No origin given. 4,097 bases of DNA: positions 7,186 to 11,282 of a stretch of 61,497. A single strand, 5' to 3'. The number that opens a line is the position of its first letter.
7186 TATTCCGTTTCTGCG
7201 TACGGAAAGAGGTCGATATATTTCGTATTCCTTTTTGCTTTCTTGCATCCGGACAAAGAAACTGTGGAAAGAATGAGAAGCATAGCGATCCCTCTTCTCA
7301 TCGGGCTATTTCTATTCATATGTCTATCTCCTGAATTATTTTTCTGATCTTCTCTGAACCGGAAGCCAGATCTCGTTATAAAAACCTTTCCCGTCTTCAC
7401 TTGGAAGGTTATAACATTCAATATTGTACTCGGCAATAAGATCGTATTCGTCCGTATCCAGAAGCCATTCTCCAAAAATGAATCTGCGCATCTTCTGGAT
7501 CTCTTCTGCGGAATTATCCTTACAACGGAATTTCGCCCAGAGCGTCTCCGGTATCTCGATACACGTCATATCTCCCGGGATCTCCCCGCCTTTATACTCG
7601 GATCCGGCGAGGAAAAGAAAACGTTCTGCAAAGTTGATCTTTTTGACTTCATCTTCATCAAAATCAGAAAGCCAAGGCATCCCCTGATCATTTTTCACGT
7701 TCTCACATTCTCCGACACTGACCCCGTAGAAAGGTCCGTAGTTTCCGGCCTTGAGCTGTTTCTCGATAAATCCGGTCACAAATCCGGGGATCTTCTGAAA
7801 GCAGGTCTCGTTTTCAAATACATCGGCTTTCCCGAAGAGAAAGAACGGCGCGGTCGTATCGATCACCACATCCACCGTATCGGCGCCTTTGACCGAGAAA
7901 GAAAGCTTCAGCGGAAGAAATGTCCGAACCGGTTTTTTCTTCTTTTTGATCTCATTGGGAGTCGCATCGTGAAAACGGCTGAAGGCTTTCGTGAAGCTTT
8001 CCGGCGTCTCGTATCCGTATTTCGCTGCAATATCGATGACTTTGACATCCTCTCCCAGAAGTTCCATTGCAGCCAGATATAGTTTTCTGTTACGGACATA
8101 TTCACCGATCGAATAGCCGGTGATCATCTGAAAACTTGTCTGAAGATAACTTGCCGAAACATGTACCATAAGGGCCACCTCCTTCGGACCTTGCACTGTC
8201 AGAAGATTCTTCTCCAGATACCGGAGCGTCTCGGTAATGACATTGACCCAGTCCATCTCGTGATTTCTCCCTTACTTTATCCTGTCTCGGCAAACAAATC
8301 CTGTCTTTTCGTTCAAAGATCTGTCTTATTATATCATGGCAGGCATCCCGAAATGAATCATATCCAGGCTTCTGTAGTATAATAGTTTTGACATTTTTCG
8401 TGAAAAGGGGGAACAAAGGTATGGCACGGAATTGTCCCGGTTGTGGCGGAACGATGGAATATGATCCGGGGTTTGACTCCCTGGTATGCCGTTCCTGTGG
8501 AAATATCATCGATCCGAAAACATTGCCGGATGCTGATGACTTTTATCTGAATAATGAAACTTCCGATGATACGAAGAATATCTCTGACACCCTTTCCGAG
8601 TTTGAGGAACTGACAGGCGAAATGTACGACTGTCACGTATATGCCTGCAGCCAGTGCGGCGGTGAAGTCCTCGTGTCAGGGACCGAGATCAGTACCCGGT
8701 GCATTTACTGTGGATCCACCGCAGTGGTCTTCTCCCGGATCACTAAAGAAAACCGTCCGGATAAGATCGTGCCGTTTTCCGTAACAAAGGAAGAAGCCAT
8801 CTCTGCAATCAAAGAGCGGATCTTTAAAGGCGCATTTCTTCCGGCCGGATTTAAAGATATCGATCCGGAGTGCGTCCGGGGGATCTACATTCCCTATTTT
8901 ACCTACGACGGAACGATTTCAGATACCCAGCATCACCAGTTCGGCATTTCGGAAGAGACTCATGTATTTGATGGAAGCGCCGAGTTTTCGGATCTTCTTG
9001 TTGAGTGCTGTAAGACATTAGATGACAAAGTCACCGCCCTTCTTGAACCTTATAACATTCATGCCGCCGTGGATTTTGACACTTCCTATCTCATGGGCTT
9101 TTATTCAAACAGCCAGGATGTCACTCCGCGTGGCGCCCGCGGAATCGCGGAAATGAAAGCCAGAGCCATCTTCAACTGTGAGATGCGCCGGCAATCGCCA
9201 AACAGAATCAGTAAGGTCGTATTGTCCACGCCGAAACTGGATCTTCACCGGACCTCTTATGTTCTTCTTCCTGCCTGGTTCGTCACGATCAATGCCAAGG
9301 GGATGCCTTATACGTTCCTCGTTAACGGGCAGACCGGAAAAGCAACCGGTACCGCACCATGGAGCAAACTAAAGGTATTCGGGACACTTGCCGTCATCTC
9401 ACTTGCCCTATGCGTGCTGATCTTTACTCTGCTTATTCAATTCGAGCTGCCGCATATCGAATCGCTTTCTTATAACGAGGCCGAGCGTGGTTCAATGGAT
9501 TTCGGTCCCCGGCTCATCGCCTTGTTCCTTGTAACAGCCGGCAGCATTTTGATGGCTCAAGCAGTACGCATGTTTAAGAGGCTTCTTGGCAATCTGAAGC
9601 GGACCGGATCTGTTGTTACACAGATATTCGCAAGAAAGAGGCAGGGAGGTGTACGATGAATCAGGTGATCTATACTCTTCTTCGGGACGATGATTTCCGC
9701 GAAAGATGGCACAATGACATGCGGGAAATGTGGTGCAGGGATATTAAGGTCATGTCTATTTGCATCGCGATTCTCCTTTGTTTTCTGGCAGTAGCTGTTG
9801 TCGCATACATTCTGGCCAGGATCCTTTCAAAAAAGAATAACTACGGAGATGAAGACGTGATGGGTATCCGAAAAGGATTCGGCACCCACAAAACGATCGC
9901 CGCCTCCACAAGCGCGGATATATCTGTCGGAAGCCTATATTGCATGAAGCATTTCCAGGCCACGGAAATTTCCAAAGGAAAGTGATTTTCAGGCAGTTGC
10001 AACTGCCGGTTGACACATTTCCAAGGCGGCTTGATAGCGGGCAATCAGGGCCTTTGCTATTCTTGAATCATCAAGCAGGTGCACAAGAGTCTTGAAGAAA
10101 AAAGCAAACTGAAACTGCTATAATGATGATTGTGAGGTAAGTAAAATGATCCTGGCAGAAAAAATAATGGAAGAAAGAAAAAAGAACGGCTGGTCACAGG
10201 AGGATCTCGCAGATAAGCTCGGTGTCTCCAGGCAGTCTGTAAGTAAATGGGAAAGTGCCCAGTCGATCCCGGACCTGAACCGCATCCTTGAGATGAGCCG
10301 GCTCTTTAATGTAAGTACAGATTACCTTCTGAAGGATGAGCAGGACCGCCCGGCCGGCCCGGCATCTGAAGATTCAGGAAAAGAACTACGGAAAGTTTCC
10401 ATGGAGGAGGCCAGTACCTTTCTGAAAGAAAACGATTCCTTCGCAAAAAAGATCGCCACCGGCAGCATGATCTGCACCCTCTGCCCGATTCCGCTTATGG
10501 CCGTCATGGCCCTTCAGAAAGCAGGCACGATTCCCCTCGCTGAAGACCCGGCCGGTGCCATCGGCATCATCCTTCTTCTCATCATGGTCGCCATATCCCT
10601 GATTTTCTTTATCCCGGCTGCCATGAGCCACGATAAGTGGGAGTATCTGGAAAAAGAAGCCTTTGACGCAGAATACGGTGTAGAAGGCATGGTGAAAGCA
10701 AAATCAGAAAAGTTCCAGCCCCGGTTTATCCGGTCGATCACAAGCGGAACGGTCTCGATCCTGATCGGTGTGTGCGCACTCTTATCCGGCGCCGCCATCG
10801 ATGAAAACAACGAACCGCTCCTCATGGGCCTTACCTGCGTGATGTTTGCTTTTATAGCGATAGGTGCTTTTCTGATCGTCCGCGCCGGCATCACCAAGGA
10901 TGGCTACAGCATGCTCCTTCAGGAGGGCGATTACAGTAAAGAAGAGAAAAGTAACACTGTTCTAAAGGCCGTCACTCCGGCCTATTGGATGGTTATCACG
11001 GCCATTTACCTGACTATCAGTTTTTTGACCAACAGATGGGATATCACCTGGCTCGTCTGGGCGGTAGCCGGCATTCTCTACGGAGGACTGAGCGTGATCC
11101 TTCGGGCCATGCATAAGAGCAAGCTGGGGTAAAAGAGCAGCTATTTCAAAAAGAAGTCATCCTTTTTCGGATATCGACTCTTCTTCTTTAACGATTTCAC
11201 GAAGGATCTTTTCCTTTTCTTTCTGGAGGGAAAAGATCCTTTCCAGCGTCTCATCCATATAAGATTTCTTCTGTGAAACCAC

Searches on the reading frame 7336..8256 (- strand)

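Call 72: search_protein_families(library=pfam, max_evalue=0.00001, proteins=[window:7336-8256:-])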
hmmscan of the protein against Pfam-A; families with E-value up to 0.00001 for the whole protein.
window:7336-8256:- (306 aa): 4 families
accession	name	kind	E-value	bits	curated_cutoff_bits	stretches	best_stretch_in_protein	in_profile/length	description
PF12833.13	HTH_18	-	2.2e-15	57.2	33.6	1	28-105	2-79/80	Helix-turn-helix domain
PF14526.11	Cass2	-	4.6e-13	50.1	27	1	204-300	59-150/150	Integron-associated effector binding protein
PF00165.29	HTH_AraC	-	1.1e-07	32.2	26.6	0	25-54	12-41/42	Bacterial regulatory helix-turn-helix proteins, AraC family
PF06445.20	GyrI-like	-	7.4e-07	30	26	1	210-300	63-154/155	GyrI-like small molecule binding domain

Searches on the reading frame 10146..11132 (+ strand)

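Call 72: search_protein_families(library=pfam, max_evalue=0.00001, proteins=[window:10146-11132:+])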
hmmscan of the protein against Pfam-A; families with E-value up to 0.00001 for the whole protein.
window:10146-11132:+ (328 aa): 3 families
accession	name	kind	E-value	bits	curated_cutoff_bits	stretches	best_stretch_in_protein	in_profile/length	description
PF01381.28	HTH_3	-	1.3e-18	67.2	23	1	7-61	1-55/55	Helix-turn-helix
PF12844.13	HTH_19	-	1.3e-09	38.3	30.2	1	5-63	2-60/64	Helix-turn-helix domain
PF13560.12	HTH_31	-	4.6e-08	33.7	27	1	9-58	8-58/64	Helix-turn-helix domain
